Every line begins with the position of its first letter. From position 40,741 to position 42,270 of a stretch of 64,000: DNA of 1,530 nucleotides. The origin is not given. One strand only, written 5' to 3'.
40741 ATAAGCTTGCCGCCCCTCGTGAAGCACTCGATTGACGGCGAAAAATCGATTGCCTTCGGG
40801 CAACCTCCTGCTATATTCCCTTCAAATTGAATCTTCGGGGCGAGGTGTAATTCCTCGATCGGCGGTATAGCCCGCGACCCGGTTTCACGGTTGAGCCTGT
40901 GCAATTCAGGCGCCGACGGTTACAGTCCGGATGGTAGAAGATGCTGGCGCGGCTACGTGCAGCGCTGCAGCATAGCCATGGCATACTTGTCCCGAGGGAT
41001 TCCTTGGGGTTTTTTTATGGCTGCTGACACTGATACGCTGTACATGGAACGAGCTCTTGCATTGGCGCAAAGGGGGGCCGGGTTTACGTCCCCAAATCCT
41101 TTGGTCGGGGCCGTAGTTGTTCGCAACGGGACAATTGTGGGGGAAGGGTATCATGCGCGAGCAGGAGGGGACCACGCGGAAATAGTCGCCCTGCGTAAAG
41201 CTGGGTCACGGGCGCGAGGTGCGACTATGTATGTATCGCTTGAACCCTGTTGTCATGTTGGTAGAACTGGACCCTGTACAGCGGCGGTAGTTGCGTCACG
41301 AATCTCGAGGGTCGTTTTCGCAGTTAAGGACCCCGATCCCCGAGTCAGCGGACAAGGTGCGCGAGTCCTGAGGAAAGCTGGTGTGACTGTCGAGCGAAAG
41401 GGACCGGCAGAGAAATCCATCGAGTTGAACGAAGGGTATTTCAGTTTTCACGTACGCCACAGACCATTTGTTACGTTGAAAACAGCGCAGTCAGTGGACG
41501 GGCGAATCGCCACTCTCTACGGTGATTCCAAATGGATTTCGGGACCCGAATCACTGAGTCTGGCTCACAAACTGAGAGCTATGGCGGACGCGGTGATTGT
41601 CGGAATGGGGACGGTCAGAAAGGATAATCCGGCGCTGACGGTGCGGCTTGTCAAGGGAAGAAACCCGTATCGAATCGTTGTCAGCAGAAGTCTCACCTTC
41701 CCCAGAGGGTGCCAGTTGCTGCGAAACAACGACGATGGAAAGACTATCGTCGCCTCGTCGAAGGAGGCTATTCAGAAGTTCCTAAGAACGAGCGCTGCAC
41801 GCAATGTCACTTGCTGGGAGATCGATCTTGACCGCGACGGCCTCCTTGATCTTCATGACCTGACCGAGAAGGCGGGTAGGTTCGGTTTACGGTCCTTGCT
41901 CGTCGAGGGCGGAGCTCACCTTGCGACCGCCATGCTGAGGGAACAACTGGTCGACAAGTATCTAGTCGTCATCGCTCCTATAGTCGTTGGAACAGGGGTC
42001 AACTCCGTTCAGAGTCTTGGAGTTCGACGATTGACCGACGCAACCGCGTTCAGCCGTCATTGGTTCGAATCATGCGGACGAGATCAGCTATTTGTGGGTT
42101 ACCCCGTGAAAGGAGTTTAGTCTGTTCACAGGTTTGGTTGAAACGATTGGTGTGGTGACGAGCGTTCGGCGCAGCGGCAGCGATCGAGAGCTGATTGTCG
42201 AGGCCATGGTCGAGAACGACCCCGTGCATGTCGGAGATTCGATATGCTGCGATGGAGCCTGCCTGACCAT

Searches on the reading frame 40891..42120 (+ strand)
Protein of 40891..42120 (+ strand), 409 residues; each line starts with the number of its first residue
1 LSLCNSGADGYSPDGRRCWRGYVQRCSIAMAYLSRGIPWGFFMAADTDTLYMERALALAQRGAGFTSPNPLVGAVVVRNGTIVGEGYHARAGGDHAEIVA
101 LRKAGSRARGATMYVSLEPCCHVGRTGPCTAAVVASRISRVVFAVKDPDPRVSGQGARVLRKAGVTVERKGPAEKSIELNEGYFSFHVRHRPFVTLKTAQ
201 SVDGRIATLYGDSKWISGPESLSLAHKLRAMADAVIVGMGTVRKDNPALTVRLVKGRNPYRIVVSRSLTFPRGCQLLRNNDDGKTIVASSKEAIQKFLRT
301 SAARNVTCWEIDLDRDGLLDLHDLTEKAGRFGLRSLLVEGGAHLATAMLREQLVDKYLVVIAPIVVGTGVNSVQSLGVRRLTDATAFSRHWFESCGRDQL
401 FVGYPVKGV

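Call 74: search_protein_families(library=pfam, proteins=[window:40891-42120:+], max_evalue=0.001)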
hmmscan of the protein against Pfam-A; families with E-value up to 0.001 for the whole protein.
window:40891-42120:+ (409 aa): 3 families
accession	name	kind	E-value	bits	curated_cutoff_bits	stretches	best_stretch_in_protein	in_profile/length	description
PF01872.23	RibD_C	-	6.7e-46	157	24.1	1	192-383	1-185/197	RibD C-terminal domain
PF00383.29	dCMP_cyt_deam_1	-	7.7e-21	74.3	25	1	47-144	3-101/102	Cytidine and deoxycytidylate deaminase zinc-binding region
PF14437.12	MafB19-deam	-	5.9e-12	46.1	27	1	52-150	7-106/142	MafB19-like deaminase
